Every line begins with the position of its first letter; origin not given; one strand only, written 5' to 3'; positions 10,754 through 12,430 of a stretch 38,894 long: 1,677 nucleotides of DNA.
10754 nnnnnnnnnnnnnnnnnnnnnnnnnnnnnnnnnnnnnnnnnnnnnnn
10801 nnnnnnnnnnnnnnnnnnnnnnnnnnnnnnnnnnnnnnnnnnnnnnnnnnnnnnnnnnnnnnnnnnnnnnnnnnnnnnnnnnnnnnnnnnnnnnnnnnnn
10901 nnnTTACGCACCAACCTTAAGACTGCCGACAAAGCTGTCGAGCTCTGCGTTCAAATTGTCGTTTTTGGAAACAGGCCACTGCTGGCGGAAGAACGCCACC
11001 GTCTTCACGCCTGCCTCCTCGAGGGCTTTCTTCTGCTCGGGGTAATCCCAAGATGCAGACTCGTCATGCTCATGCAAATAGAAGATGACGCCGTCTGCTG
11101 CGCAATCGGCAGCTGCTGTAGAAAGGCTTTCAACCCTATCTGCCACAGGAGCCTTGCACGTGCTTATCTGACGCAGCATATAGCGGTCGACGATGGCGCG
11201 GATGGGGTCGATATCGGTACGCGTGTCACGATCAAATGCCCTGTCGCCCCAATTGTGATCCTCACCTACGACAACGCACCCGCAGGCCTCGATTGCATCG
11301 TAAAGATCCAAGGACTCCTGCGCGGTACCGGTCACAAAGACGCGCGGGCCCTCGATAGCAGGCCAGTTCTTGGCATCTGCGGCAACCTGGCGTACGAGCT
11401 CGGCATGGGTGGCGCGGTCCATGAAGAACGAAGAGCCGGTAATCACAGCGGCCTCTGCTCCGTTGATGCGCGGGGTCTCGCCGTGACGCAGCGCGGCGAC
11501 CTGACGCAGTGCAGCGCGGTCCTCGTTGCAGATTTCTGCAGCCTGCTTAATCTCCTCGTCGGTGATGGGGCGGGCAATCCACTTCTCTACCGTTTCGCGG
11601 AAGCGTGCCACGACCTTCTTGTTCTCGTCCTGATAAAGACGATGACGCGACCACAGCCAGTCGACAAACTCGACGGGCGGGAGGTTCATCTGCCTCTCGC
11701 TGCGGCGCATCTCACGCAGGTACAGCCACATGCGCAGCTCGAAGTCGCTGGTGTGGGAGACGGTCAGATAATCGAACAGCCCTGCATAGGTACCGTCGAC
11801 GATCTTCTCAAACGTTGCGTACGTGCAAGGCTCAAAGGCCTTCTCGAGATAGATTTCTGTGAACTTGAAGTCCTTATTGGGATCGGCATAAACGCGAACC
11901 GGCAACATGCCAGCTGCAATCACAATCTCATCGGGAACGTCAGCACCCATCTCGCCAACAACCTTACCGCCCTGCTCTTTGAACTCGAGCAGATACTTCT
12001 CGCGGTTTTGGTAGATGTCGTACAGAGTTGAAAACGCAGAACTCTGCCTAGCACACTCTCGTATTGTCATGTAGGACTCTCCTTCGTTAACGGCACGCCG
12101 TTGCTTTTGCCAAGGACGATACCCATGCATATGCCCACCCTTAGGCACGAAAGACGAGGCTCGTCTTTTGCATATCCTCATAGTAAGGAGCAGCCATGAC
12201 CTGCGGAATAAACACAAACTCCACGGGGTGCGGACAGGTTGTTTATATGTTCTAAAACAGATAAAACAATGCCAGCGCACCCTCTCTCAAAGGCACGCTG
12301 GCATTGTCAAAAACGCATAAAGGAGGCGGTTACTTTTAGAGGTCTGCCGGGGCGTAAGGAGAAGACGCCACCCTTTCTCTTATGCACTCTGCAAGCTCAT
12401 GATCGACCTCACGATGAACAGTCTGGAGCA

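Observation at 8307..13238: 2-hydroxyacyl-CoA-dehydratase-like pair plus family III CoA-transferase, but no activase anywhere in 39 kb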

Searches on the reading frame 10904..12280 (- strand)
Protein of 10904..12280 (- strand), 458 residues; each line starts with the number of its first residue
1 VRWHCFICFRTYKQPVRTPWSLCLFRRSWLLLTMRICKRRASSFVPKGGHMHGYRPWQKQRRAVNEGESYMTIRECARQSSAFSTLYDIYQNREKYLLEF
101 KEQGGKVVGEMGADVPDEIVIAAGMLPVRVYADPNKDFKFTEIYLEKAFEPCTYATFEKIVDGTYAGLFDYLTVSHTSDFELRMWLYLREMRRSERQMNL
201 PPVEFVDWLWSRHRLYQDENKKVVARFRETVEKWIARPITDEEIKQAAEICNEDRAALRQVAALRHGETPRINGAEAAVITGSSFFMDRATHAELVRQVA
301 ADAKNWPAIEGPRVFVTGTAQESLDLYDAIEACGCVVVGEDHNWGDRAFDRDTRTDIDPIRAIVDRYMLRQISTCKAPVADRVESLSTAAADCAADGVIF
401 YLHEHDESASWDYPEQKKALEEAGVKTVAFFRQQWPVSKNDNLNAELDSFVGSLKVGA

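Call 3: search_protein_families(library=pfam, proteins=[window:10904-12280:-], max_evalue=0.01)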
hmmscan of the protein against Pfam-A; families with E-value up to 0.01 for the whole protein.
window:10904-12280:- (458 aa): 1 family
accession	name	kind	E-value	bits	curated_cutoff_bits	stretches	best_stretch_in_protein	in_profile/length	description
PF06050.19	HGD-D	-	4.2e-47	161.8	28.4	1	115-451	4-339/342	2-hydroxyglutaryl-CoA dehydratase, D-component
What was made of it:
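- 10904..12070 (-): Beta-like HGD-D subunit, 388 aa. It has the BzdN/HadC fold but no Fe-S ligands, so it is probably a non-catalytic scaffold partner. PF06050 at 4e-47 (call 3).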

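Call 8: search_protein_families(library=ncbifam, proteins=[window:10904-12070:-], max_evalue=0.001)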
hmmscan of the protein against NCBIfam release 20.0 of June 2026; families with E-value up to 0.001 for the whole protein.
window:10904-12070:- (388 aa): 4 families
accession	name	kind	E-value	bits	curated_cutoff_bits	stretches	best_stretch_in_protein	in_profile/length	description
NF040772.1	double_cubane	equivalog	1.1e-33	116.8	350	1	20-334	5-323/372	double-cubane-cluster-containing anaerobic reductase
TIGR03190.1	benz_CoA_bzdN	equivalog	1.6e-32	112.7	453.8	1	13-358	4-347/377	benzoyl-CoA reductase, bzd-type, subunit N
NF052456.1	HyiscapDhHadC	equivalog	4e-28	98.4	700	1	12-360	4-349/372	(R)-2-hydroxyisocaproyl-CoA dehydratase subunit beta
TIGR02263.1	benz_CoA_red_C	equivalog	5.5e-17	61.8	421.15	1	32-360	27-357/380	benzoyl-CoA reductase subunit C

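Call 9: search_solved_structures(query=window:10904-12070:-, max_evalue=0.01, show_alignments=2)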
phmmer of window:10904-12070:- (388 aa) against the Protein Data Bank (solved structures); distinct sequences matched with E-value up to 0.01: 5.
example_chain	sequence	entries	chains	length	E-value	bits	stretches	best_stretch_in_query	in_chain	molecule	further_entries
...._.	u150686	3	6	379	2.9e-28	101.9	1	16-358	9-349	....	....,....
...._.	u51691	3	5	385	1.5e-19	73.3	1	13-381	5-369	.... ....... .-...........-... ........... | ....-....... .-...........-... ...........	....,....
7yyl_C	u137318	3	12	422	7e-14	54.6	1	16-333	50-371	Dehydratase family protein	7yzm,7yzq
6eno_A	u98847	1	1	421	7.4e-14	54.5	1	16-332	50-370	Dehydratase family protein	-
9g87_B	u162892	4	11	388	8.3e-08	34.6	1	158-382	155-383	3-methylbenzoyl-CoA reductase gamma subunit MbdN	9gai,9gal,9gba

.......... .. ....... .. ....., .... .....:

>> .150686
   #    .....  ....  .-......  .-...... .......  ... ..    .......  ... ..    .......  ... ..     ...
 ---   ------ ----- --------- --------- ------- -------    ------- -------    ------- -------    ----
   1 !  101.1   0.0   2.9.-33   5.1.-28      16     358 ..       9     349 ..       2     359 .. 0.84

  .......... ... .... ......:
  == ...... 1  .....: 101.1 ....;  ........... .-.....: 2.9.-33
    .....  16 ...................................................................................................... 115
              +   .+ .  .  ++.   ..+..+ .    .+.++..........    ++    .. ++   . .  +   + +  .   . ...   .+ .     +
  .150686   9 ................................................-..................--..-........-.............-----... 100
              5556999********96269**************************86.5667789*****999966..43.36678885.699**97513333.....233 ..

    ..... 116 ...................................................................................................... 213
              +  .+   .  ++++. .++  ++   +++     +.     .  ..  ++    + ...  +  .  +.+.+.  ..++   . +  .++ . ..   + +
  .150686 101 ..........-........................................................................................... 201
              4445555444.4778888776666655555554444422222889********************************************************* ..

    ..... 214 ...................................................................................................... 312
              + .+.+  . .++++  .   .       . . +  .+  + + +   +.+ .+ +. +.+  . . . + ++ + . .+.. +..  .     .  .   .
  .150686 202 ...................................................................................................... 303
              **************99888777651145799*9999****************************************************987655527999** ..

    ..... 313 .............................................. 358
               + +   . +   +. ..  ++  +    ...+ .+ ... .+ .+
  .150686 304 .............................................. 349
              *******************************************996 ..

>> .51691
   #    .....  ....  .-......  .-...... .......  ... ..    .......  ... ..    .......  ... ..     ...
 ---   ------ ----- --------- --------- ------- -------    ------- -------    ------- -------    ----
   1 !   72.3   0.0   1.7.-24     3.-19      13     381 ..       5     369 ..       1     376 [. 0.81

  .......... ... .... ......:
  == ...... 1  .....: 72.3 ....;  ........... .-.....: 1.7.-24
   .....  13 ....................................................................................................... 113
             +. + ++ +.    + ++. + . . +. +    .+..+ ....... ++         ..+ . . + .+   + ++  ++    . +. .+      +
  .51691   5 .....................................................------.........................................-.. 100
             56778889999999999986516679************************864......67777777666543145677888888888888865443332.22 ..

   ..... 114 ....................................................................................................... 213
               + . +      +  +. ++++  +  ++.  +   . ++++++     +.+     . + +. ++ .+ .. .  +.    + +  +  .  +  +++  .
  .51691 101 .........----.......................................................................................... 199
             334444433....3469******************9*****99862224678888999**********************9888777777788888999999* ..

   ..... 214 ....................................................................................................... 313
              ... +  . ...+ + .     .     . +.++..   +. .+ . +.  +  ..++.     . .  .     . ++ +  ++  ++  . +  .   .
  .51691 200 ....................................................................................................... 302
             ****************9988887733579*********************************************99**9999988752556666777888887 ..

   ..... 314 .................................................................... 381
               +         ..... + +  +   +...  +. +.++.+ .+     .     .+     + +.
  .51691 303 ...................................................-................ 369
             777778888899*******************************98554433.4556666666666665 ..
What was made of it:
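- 10904..12070 (-): PDB matches are BzdN at 2.9e-28 and HadC at 1.5e-19 (call 9).
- On 2-hydroxyacyl-CoA dehydratase (HadBC/HgdAB/FldBC/LcdAB): The aligned HadC/BzdN motifs (C in tmCtytPEE, fpafaC, kfCDP) read emGadvPDE, afEpc and hEHDES here (call 9).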

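Call 51: find_homologous_proteins(query=window:10904-12070:-, max_evalue=0.00001)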
Query window:10904-12070:- (388 aa): 407 proteins with E <= 0.00001 among 8000 candidates; the best 120 are listed.
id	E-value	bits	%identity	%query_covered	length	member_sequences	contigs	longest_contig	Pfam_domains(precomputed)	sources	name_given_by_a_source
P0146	2.0e-225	766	84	100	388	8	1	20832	PF06050.20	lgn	-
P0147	1.3e-197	674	75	100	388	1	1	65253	PF06050.20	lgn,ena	-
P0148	1.4e-168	579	65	99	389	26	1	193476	PF06050.20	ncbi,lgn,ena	-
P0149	3.8e-168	577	65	100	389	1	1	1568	PF06050.20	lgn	-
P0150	1.8e-167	575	64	99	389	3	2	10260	PF06050.20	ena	-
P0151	2.7e-164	565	65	99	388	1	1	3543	PF06050.20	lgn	-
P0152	5.4e-163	560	64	100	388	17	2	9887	PF06050.20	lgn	-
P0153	6.4e-163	560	62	99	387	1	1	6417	PF06050.20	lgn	-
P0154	6.8e-163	560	61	99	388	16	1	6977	PF06050.20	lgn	-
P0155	1.9e-162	558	61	99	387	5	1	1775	PF06050.20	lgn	-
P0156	8.0e-161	553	61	100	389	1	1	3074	PF06050.20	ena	-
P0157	1.7e-154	532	62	99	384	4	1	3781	PF06050.20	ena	-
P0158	5.2e-150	518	59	99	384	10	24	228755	PF06050.20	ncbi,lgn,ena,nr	ncbi:MAG: 2-hydroxyacyl-CoA dehydratase family protein [Coriobacteriales bacterium]|nr:2-hydroxyacyl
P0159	2.6e-147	509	58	99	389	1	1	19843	PF06050.20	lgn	-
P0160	1.7e-145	503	57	100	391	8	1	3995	PF06050.20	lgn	-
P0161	1.3e-142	493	57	100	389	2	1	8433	PF06050.20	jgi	-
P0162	1.5e-142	493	57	100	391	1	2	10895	PF06050.20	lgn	-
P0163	4.9e-142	491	56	100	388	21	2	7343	PF06050.20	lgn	-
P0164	2.0e-140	486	55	100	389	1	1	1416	PF06050.20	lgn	-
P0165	3.1e-140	485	55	100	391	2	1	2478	PF06050.20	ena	-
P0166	5.3e-140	485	55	100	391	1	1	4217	PF06050.20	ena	-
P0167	1.0e-139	484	55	100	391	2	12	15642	PF06050.20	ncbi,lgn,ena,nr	ncbi:MAG: 2-hydroxyacyl-CoA dehydratase family protein [Lachnospiraceae bacterium]|nr:2-hydroxyacyl-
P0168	1.3e-139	483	55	100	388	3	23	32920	PF06050.20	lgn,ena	-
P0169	3.1e-139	482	55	100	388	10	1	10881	PF06050.20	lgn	-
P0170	5.7e-139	481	56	100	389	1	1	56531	PF06050.20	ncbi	-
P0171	7.6e-139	481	55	100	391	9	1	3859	PF06050.20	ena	-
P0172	2.8e-138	479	55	100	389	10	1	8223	PF06050.20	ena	-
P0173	4.7e-138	478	53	100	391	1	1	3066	PF06050.20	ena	-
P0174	6.3e-138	478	54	100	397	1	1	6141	PF06050.20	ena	-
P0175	7.3e-138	478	52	100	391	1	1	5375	PF06050.20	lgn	-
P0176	1.2e-137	477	53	100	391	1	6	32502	PF06050.20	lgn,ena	-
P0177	1.2e-137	477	53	100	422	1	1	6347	PF06050.20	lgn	-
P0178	1.3e-137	477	55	100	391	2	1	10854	PF06050.20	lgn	-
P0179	1.5e-137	476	55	100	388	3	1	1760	PF06050.20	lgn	-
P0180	1.8e-137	476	54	100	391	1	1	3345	PF06050.20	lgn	-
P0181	2.5e-137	476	55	100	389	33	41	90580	PF06050.20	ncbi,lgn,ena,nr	ncbi:MAG: 2-hydroxyacyl-CoA dehydratase [Lachnospiraceae bacterium]|nr:2-hydroxyacyl-CoA dehydratase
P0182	2.8e-137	476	55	100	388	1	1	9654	PF06050.20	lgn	-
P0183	3.4e-137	475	55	100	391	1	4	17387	PF06050.20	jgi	-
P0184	3.7e-137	475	54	100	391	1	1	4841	PF06050.20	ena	-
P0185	4.2e-137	475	53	100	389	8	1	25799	PF06050.20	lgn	-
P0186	5.8e-137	475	55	99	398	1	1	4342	PF06050.20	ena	-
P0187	7.0e-137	474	53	100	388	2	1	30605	PF06050.20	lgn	-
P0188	7.2e-137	474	55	100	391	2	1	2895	PF06050.20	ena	-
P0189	8.7e-137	474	54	100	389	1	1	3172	PF06050.20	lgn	-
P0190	8.8e-137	474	54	100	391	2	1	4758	PF06050.20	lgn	-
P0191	9.7e-137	474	54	100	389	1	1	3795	PF06050.20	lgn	-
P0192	1.0e-136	474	54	100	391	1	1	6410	PF06050.20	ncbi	-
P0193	1.1e-136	474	55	100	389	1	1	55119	PF06050.20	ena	-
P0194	1.1e-136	474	54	100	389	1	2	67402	PF06050.20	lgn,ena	-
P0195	1.7e-136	473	55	100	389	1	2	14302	PF06050.20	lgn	-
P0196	1.8e-136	473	54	100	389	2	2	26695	PF06050.20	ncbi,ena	-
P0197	2.1e-136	473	55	100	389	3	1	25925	PF06050.20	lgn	-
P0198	2.6e-136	472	54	100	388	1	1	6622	PF06050.20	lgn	-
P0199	2.6e-136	472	55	100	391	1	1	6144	PF06050.20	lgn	-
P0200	4.3e-136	472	54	100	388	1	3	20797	PF06050.20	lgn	-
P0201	7.4e-136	471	55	100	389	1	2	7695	PF06050.20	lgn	-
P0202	7.7e-136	471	52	100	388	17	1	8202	PF06050.20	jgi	-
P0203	1.6e-135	470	53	100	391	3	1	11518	PF06050.20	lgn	-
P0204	2.7e-135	469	52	100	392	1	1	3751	PF06050.20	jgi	jgi:benzoyl-CoA reductase/2-hydroxyglutaryl-CoA dehydratase subunit BcrC/BadD/HgdB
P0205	3.1e-135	469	54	100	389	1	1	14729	PF06050.20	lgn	-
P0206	6.2e-135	468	54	99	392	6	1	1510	PF06050.20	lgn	-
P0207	9.0e-135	467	53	100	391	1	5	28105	PF06050.20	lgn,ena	-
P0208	4.9e-134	465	54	100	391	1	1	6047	PF06050.20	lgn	-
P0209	5.4e-134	465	53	100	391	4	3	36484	PF06050.20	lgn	-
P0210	5.6e-134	465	54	100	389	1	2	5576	PF06050.20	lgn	-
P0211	5.6e-134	465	52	100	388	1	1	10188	PF06050.20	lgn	-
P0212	6.1e-134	465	54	99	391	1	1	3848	PF06050.20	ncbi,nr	ncbi:MAG: 2-hydroxyacyl-CoA dehydratase family protein [Clostridiales bacterium]|nr:2-hydroxyacyl-Co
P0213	6.5e-134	465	53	100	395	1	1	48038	PF06050.20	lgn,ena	-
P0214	1.5e-133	463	53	99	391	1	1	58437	PF06050.20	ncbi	-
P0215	1.8e-133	463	53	100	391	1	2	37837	PF06050.20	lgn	-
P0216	2.0e-133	463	54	100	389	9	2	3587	PF06050.20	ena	-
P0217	2.9e-133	462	55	99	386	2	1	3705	PF06050.20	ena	-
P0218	3.1e-133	462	54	99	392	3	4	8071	PF06050.20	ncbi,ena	-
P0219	3.3e-133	462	53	100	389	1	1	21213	PF06050.20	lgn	-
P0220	4.2e-133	462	53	100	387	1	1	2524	PF06050.20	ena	-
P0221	6.1e-133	461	53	100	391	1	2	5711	PF06050.20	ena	-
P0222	6.4e-133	461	51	100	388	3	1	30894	PF06050.20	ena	-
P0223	7.1e-133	461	54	100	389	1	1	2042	PF06050.20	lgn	-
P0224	8.1e-133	461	54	99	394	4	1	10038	PF06050.20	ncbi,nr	ncbi:MAG: 2-hydroxyacyl-CoA dehydratase [Blautia sp.]|nr:2-hydroxyacyl-CoA dehydratase [Blautia sp.]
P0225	9.7e-133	461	53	100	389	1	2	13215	PF06050.20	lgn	-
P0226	2.1e-132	460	54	100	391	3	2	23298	PF06050.20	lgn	-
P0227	3.7e-132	459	54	100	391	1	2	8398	PF06050.20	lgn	-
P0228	4.8e-132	458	54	99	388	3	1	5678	PF06050.20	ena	-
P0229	6.2e-132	458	53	99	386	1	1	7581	PF06050.20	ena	-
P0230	7.4e-132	458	53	100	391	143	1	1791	PF06050.20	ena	-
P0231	1.0e-131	457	53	99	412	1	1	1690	PF06050.20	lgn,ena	-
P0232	1.2e-131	457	53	100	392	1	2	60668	PF06050.20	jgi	jgi:benzoyl-CoA reductase/2-hydroxyglutaryl-CoA dehydratase subunit BcrC/BadD/HgdB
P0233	1.4e-131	457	53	100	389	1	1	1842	PF06050.20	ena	-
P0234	2.1e-131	456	54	99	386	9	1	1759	PF06050.20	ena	-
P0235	2.2e-131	456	54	99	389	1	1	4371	PF06050.20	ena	-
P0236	2.4e-131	456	53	100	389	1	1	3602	PF06050.20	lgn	-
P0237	2.9e-131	456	51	100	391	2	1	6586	PF06050.20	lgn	-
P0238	3.9e-131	455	53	100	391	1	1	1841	PF06050.20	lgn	-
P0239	4.4e-131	455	52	98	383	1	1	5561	PF06050.20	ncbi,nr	ncbi:MAG: 2-hydroxyacyl-CoA dehydratase [Firmicutes bacterium]|nr:2-hydroxyacyl-CoA dehydratase [Bac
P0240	5.5e-131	455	52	100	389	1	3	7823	PF06050.20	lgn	-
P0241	6.2e-131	455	53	100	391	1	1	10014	PF06050.20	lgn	-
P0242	1.0e-130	454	52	100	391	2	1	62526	PF06050.20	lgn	-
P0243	1.4e-130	454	51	98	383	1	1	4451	PF06050.20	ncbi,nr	ncbi:MAG: 2-hydroxyacyl-CoA dehydratase [Firmicutes bacterium]|nr:2-hydroxyacyl-CoA dehydratase [Bac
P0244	1.5e-130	453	52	100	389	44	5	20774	PF06050.20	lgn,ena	-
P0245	1.6e-130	453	52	100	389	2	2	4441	PF06050.20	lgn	-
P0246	1.6e-130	453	53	100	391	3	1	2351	PF06050.20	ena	-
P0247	2.0e-130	453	51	98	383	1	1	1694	PF06050.20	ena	-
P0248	2.4e-130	453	52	100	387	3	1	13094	PF06050.20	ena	-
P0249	2.6e-130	453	53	100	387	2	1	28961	PF06050.20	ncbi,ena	-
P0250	2.8e-130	453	53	100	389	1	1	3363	PF06050.20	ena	-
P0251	2.8e-130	453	52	100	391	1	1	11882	PF06050.20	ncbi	-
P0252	3.3e-130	452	52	100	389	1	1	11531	PF06050.20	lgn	-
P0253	3.6e-130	452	53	99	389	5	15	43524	PF06050.20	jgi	-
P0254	4.1e-130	452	52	100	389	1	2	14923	PF06050.20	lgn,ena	-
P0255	5.5e-130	452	53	100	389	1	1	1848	PF06050.20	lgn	-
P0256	6.4e-130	451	52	100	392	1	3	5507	PF06050.20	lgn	-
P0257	7.7e-130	451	53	99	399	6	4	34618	PF06050.20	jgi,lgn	-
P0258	1.1e-129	451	52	100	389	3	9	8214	PF06050.20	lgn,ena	-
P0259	1.2e-129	451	50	100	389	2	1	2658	PF06050.20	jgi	jgi:benzoyl-CoA reductase/2-hydroxyglutaryl-CoA dehydratase subunit BcrC/BadD/HgdB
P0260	1.2e-129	451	52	100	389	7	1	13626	PF06050.20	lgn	-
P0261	1.3e-129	450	51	98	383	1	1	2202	PF06050.20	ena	-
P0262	1.6e-129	450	53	100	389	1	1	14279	PF06050.20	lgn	-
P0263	1.8e-129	450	53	100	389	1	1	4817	PF06050.20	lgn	-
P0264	1.8e-129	450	51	98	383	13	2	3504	PF06050.20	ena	-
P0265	1.9e-129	450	51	100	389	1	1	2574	PF06050.20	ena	-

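Call 74: predict_structure(alignment_id=A2)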
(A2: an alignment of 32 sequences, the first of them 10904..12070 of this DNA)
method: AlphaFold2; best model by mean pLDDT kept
length: 388 residues; sequences in the alignment: 32
mean_pLDDT: 91.9   pTM: 0.92
mean pLDDT of the five models: 91.9, 91.6, 91.1, 90.4, 89.9
residues with pLDDT >= 90: 283; 70-90: 92; 50-70: 12; < 50: 1
segments of 3 or more residues with pLDDT < 50: none
pLDDT, mean of each block of 10 residues (from residue 1): 91 98 95 97 93 97 88 80 89 91 87 91 88 90 87 97 98 98 98 95 97 96 99 96 93 94 95 89 96 90 73 92 96 77 91 96 92 95 78
secondary structure, 60 per line:
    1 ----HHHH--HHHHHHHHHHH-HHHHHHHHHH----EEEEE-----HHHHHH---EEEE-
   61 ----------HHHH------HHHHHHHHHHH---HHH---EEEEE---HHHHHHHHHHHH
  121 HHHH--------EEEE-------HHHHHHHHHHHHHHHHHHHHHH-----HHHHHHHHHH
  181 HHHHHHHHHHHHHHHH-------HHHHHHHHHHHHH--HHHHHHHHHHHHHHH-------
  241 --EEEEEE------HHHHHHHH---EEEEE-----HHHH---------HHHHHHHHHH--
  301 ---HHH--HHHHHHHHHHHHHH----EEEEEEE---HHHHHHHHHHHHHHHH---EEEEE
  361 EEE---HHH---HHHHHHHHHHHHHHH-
elements in order: H5-8 H11-21 H23-32 E37-41 H47-52 E56-59 H71-74 H81-91 E101-105 H109-124 E133-136 H144-165 H171-196 H204-216 H219-233 E243-248 H255-262 E266-270 H276-279 H289-298 H309-322 E327-333 H337-352 E356-363 H373-387

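Call 78: fold_search(model_id=the predicted structure, library=pdb)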
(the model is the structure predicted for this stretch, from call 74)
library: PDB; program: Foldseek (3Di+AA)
matches with E <= 10: 1136; with E <= 0.001: 20
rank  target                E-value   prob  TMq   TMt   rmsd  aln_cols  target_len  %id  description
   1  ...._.                1.1e-24  1.00  0.89  0.92   2.2       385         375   23  BzdNO-benzoyl-CoA complex (released 2025-03-05)
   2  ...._B                4.4e-22  1.00  0.87  0.90   2.5       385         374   19  (R)-2-hydroxyisocaproyl-CoA dehydratase in complex with its substrate (R)-2-hydroxyisocaproyl-CoA (released 2011-03-16)
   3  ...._D                7.4e-22  1.00  0.85  0.88   2.7       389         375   19  (R)-2-Hydroxyisocaproyl-CoA Dehydratase (released 2011-03-16)
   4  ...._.                1.0e-21  1.00  0.85  0.88   2.8       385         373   19  (R)-2-Hydroxyisocaproyl-CoA Dehydratase (released 2011-03-16)
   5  7yzm_A                5.0e-21  1.00  0.87  0.80   2.7       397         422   20  MgADPNP-bound DCCP:DCCP-R complex (released 2022-12-28)
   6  6eno                  8.9e-21  1.00  0.86  0.80   2.7       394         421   20  Double cubane cluster oxidoreductase (released 2018-03-14)
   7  7yyl_D                2.1e-20  1.00  0.86  0.80   3.1       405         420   20  nucleotide-free DCCP:DCCP-R complex (released 2022-12-28)
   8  7yyl_A                2.2e-20  1.00  0.84  0.78   3.0       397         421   20  nucleotide-free DCCP:DCCP-R complex (released 2022-12-28)
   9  7yyl_B                1.8e-19  1.00  0.85  0.79   2.6       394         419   20  nucleotide-free DCCP:DCCP-R complex (released 2022-12-28)
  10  9gai_B                3.9e-18  1.00  0.82  0.82   2.9       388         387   18  3-methylbenzoyl-CoA reductase from Thauera chlorobenzoica (MbdONPQ) (released 2026-02-18)
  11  9g87_B                1.4e-17  1.00  0.82  0.83   3.3       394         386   19  3-methylbenzoyl-CoA reductase from Thauera chlorobenzoica (subunits MbdON ) (released 2026-02-04)
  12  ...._A                2.6e-13  1.00  0.79  0.70   4.6       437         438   14  BzdNO-benzoyl-CoA complex (released 2025-03-05)
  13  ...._C                2.9e-13  1.00  0.78  0.71   4.7       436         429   13  BzdNO in partially coenzyme A - free state (released 2025-03-05)
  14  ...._C                5.3e-13  1.00  0.77  0.70   4.7       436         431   14  BzdNO-benzoyl-CoA complex (released 2025-03-05)
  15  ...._A                1.2e-12  1.00  0.72  0.71   4.4       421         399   12  (R)-2-Hydroxyisocaproyl-CoA Dehydratase (released 2011-03-16)
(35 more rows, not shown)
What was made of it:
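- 10904..12070 (-): AlphaFold pLDDT is 92, and Foldseek gives TM 0.89 to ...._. (calls 74, 78).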
